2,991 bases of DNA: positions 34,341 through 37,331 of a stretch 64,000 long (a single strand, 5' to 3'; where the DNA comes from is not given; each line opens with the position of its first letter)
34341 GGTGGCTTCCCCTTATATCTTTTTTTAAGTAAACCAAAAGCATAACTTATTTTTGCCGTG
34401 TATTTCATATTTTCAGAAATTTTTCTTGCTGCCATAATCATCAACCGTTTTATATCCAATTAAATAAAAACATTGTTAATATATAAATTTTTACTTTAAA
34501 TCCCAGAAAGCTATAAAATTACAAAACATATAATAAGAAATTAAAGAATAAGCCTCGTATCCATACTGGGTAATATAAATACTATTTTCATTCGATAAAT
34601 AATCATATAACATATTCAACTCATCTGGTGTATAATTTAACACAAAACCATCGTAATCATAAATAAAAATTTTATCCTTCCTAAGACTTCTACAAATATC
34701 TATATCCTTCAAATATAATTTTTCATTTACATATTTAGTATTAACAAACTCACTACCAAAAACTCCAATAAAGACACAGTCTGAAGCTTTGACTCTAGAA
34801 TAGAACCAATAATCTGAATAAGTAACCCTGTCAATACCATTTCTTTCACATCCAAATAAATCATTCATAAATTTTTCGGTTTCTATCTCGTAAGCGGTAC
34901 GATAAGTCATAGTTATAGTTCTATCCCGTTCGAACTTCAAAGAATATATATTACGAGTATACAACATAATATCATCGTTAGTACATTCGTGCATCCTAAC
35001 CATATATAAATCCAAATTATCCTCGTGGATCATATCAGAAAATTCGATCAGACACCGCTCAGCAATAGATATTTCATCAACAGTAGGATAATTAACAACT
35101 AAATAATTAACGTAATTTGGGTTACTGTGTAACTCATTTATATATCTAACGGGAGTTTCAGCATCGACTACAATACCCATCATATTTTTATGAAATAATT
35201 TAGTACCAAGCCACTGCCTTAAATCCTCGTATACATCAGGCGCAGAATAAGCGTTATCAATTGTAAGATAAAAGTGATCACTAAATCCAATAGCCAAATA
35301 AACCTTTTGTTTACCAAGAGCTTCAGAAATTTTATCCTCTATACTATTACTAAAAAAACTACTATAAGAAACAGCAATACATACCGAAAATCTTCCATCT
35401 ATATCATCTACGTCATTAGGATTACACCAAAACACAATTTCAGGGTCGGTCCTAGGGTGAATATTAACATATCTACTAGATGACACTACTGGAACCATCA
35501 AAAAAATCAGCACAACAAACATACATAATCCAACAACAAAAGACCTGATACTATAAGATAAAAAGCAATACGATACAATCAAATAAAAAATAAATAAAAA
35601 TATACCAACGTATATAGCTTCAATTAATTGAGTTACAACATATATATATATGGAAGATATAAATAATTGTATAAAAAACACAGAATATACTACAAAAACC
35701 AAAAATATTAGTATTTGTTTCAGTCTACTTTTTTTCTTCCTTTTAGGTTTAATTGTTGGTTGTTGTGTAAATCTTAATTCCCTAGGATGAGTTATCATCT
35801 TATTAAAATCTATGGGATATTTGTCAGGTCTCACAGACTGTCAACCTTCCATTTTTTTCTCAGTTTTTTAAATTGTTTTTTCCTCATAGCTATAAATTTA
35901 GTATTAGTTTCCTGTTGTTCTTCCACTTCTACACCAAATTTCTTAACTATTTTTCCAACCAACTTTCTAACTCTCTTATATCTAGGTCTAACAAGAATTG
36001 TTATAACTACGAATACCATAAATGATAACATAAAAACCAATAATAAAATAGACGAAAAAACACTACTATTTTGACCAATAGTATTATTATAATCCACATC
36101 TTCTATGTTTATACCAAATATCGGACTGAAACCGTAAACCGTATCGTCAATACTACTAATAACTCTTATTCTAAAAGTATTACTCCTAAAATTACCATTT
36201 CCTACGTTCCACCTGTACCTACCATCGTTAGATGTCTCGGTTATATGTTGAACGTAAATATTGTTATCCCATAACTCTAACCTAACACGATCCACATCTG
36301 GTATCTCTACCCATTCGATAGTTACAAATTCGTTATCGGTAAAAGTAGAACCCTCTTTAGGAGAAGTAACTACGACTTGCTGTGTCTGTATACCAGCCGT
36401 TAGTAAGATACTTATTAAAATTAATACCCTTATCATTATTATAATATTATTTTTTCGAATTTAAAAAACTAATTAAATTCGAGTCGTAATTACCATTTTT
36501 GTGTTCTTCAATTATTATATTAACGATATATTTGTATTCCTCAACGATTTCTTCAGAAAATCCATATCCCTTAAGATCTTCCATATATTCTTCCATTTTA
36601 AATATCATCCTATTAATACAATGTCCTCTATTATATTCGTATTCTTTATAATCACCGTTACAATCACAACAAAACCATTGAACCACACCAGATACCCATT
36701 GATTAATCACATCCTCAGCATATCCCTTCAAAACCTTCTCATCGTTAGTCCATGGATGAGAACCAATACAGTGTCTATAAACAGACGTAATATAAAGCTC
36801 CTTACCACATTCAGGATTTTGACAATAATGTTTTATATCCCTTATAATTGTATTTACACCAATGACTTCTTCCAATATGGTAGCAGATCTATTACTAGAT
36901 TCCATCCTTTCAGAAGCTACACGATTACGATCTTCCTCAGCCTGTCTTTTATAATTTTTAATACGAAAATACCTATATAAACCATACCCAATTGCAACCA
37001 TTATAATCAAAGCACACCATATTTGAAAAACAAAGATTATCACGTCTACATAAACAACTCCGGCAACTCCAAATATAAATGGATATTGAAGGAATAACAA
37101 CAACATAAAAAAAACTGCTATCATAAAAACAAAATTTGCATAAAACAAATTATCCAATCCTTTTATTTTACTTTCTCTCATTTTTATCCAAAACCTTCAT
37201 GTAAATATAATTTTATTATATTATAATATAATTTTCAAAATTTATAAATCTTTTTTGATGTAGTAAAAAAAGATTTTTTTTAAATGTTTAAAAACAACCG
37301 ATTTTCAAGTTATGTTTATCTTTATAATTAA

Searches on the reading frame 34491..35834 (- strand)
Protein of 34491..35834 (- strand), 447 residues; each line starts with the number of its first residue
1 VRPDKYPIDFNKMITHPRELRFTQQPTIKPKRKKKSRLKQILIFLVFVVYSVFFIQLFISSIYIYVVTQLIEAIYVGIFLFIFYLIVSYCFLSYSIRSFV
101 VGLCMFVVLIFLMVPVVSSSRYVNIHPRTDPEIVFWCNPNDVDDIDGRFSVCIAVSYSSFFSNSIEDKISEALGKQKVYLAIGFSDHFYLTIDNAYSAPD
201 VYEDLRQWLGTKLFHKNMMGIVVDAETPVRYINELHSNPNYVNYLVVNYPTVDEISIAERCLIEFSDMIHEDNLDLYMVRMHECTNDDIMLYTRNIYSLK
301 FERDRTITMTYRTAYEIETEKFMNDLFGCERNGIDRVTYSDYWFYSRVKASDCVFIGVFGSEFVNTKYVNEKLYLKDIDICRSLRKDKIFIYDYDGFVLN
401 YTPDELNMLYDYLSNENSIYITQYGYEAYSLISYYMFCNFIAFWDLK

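Call 13: search_protein_families(library=phrogs, proteins=[window:34491-35834:-], max_evalue=0.001)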
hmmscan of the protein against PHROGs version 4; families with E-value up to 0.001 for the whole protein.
window:34491-35834:- (447 aa): 0 families

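Call 14: search_protein_families(library=pfam, proteins=[window:34491-35834:-], max_evalue=0.001)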
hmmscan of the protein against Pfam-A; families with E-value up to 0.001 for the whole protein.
window:34491-35834:- (447 aa): 0 families

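Call 75: search_dna_similar(query=window:34491-35834:-, collection=phages, mode=protein, max_evalue=0.01, max_rows=8)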
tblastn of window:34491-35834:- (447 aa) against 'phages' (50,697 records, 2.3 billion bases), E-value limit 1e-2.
No match.

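Call 76: search_protein_families(library=ncbifam, proteins=[window:34491-35834:-], max_evalue=0.01)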
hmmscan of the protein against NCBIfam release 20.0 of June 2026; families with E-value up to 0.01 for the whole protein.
window:34491-35834:- (447 aa): 0 families

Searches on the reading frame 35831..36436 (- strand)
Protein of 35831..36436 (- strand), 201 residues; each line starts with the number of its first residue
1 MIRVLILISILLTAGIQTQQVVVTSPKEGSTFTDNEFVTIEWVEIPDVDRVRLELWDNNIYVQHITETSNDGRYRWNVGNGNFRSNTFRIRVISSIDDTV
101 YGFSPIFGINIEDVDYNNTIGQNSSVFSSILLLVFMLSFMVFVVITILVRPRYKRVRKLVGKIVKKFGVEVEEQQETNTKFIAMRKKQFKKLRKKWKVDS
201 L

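Call 33: search_protein_families(library=phrogs, proteins=[window:35831-36436:-], max_evalue=0.01)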
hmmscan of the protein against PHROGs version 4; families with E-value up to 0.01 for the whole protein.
window:35831-36436:- (201 aa): 0 families

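Call 34: search_protein_families(library=pfam, proteins=[window:35831-36436:-], max_evalue=0.01)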
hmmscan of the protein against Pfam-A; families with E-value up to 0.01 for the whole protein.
window:35831-36436:- (201 aa): 2 families
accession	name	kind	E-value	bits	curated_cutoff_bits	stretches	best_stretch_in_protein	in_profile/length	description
PF10342.15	Kre9_KNH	-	0.00028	22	24.6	1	25-109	1-94/94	Kre9/KNH-like N-terminal Ig-like domain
PF17957.7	Big_7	-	0.003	18.6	24.1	1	21-91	3-69/70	Bacterial Ig domain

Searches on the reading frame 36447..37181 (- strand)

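Call 33: search_protein_families(library=phrogs, proteins=[window:36447-37181:-], max_evalue=0.01)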
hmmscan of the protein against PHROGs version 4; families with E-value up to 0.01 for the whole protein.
window:36447-37181:- (244 aa): 0 families

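Call 34: search_protein_families(library=pfam, proteins=[window:36447-37181:-], max_evalue=0.01)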
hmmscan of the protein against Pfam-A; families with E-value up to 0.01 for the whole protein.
window:36447-37181:- (244 aa): 1 family
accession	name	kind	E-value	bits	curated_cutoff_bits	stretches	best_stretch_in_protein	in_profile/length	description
PF04791.21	LMBR1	-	0.0011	18.4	31.9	1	5-117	120-239/510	LMBR1-like membrane protein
